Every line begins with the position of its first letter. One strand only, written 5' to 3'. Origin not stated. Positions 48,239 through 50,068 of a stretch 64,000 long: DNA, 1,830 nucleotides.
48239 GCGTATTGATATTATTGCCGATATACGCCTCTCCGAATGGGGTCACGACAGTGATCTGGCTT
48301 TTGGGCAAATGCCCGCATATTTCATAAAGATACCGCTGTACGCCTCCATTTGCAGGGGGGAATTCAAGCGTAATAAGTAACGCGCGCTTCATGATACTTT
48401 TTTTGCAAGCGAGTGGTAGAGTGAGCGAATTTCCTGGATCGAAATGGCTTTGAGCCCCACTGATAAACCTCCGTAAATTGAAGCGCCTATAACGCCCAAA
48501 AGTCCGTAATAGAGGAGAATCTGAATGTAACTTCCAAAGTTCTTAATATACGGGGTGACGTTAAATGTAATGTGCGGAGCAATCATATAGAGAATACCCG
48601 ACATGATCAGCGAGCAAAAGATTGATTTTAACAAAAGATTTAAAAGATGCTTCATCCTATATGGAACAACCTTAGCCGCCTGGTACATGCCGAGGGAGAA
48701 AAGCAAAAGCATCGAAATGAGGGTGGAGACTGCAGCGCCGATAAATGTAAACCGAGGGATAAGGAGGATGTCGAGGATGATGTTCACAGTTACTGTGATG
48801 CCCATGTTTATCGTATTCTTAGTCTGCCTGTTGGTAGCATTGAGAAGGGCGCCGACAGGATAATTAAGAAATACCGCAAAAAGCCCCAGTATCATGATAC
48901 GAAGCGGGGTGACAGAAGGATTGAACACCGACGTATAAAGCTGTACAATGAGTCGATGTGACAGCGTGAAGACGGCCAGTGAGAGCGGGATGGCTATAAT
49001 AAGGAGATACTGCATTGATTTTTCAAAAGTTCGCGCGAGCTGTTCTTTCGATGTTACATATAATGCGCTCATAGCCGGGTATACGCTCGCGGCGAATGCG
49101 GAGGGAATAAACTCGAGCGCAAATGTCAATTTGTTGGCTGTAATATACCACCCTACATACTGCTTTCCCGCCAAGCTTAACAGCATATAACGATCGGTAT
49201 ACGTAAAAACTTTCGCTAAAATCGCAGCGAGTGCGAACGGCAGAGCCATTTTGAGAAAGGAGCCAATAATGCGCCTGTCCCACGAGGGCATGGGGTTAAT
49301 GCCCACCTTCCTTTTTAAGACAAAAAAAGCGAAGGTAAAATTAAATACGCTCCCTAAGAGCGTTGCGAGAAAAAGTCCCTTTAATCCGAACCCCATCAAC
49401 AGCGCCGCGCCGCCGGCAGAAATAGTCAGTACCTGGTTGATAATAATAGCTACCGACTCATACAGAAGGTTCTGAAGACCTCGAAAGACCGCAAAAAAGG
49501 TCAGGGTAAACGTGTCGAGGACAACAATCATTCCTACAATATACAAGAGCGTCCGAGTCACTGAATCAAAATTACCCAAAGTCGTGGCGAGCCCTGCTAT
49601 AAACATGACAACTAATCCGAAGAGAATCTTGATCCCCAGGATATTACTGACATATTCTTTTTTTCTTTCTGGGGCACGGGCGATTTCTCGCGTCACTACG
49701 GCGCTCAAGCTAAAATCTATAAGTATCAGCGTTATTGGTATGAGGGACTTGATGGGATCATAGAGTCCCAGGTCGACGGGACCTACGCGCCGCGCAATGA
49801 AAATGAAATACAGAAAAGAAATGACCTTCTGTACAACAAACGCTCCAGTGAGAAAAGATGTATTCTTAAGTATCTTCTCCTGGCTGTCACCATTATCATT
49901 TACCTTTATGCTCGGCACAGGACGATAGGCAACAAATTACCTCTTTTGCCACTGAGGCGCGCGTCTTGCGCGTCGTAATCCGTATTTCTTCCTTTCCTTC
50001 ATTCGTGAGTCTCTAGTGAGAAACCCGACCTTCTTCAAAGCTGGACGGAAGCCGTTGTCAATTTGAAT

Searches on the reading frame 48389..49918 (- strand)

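Call 10: search_protein_families(library=pfam, proteins=[window:48389-49918:-], max_evalue=0.001)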
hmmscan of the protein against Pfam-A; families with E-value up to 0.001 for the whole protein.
window:48389-49918:- (509 aa): 3 families
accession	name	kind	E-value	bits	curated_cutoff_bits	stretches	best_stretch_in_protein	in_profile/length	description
PF01943.22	Polysacc_synt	-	9e-25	88.1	28.2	1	16-285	1-272/274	Polysaccharide biosynthesis protein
PF13440.11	Polysacc_synt_3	-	8.7e-13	48.6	23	1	41-336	2-292/293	Polysaccharide biosynthesis protein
PF03023.19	MurJ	-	6.5e-11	41.9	27.4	1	93-447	59-433/451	Lipid II flippase MurJ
